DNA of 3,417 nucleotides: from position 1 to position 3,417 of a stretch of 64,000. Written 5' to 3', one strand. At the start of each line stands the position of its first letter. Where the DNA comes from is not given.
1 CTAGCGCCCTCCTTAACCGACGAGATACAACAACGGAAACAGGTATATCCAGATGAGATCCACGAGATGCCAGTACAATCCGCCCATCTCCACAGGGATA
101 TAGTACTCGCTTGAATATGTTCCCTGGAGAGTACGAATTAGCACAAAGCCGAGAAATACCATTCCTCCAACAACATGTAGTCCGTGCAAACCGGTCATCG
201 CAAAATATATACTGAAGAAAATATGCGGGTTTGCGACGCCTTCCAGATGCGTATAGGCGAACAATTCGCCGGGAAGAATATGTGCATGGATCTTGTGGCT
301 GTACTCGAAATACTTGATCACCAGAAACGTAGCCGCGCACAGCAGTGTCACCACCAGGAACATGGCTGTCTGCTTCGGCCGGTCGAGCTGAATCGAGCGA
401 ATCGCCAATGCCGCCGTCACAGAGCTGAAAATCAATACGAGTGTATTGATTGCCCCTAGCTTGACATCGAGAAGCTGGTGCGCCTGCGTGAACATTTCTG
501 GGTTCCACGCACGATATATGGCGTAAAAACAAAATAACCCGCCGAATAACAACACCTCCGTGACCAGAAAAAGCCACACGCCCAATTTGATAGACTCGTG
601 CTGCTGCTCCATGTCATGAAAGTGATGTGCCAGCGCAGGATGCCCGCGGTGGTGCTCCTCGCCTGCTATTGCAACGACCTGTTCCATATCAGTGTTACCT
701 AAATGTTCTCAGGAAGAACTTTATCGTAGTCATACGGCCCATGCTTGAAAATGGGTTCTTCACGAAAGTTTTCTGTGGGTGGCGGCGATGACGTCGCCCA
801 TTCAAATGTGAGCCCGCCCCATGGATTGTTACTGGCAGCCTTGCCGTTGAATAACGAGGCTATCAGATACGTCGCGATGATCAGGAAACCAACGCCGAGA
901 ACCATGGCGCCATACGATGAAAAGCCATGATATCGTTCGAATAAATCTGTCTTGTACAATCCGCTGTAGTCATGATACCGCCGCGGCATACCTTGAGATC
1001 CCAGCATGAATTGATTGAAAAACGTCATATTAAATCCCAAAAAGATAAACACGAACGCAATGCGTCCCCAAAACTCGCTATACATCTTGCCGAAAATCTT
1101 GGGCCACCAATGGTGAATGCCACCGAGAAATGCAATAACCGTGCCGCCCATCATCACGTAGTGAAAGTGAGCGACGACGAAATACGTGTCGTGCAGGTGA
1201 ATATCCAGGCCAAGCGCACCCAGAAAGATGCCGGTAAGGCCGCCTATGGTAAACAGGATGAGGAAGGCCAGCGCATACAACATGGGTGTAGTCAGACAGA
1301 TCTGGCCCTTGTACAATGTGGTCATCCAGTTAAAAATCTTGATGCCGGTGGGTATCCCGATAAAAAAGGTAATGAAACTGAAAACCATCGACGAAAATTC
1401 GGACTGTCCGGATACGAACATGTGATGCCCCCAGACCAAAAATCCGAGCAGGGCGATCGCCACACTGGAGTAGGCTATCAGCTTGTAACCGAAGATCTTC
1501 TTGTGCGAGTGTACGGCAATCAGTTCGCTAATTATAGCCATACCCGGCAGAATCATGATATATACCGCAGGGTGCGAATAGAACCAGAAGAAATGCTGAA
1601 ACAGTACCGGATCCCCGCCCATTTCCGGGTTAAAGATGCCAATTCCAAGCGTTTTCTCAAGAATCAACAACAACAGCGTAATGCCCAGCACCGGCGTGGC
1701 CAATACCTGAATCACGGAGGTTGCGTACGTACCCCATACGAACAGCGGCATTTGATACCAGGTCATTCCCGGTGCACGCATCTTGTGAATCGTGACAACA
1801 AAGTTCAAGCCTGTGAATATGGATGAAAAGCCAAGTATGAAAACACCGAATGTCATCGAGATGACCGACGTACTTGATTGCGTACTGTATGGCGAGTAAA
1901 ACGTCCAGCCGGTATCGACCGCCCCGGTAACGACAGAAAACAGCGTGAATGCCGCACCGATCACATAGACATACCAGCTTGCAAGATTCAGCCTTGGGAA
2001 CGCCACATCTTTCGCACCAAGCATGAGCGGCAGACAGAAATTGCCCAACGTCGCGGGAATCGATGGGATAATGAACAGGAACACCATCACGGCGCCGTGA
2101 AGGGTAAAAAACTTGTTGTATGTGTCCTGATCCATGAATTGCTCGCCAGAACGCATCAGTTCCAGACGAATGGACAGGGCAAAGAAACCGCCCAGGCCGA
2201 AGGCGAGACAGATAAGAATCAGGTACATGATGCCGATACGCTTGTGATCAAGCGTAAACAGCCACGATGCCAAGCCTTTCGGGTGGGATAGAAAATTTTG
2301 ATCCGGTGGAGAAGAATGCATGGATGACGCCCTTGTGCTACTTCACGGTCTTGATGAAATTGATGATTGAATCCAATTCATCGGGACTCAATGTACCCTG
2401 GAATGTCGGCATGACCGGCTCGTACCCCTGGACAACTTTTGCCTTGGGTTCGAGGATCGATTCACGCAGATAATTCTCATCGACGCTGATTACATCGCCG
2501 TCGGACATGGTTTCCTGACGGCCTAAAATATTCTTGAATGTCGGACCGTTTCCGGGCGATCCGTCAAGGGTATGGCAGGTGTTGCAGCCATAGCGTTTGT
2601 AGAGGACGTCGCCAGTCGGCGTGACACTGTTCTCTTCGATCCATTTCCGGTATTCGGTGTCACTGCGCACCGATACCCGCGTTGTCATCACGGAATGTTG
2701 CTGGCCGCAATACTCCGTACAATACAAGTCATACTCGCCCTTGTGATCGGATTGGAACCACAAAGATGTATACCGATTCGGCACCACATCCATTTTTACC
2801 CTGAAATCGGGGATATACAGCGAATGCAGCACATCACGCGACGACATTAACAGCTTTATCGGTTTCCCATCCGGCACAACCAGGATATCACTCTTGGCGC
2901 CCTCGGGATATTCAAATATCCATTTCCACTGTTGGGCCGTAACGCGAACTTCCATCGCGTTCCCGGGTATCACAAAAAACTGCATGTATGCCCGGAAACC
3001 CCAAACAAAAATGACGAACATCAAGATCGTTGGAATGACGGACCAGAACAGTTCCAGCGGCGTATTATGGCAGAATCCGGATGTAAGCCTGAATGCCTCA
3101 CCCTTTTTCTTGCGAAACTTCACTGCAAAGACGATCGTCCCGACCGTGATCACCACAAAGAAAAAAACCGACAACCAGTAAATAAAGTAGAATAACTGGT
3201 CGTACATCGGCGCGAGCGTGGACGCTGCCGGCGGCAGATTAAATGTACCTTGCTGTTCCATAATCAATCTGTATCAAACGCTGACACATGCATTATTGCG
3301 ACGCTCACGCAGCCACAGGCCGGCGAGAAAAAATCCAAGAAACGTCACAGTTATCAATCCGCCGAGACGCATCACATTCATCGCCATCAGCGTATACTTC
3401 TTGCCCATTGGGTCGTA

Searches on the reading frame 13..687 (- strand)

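Call 62: search_protein_families(library=pfam, proteins=[window:13-687:-], max_evalue=0.0001)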
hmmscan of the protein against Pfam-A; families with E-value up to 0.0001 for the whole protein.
window:13-687:- (224 aa): 1 family
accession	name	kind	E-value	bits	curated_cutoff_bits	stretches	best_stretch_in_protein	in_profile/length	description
PF00510.24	COX3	-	5.1e-19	69.6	23.8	1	29-222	72-255/258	Cytochrome c oxidase subunit III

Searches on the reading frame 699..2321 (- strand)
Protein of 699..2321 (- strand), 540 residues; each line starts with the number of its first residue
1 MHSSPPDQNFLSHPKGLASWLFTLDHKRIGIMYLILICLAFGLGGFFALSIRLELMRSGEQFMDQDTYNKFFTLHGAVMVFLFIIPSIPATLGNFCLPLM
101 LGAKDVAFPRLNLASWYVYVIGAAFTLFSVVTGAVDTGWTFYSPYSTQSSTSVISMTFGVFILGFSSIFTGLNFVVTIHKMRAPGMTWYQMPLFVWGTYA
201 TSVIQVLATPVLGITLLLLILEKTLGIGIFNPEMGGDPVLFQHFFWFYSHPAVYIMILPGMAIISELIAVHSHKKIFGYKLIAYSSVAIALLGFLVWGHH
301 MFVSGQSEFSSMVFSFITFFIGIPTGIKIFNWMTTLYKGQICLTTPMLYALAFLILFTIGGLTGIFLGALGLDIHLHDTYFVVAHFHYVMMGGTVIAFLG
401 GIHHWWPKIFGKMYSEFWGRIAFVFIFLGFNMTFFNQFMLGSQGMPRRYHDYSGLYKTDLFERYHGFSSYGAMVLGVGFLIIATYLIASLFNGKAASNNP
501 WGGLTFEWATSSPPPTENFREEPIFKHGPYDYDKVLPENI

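Call 62: search_protein_families(library=pfam, proteins=[window:699-2321:-], max_evalue=0.0001)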
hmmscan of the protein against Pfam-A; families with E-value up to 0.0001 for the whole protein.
window:699-2321:- (540 aa): 1 family
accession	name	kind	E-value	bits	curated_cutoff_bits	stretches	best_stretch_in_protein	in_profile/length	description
PF00115.25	COX1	-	3.2e-147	491.4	34.8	1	28-474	1-436/436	Cytochrome C and Quinol oxidase polypeptide I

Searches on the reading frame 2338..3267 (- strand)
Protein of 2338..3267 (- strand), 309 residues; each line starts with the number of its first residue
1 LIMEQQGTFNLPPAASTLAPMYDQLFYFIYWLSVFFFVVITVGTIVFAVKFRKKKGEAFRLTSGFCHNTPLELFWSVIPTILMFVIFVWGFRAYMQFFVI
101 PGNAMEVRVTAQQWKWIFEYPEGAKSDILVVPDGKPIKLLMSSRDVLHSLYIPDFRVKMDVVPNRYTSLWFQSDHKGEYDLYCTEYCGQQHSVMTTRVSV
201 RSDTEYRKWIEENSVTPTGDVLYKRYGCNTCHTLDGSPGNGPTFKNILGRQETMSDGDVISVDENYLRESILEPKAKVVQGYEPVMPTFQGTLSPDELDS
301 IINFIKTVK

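Call 62: search_protein_families(library=pfam, proteins=[window:2338-3267:-], max_evalue=0.0001)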
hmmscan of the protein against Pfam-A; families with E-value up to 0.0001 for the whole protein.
window:2338-3267:- (309 aa): 5 families
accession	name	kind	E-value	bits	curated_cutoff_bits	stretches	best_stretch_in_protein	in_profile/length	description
PF00116.26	COX2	-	3.1e-16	59.8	22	1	128-196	47-115/120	Cytochrome C oxidase subunit II, periplasmic domain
PF02790.20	COX2_TM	-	4.3e-08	33.6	22.8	1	8-91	5-86/88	Cytochrome C oxidase subunit II, transmembrane domain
PF00034.26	Cytochrom_C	-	1.1e-06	30.3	21.3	1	219-309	4-90/90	Cytochrome c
PF13442.11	Cytochrome_CBB3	-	5.9e-06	27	27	1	218-305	5-68/68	Cytochrome C oxidase, cbb3-type, subunit III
PF13473.12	Cupredoxin_1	-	2.5e-05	24.7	27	1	127-184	35-93/104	Cupredoxin-like domain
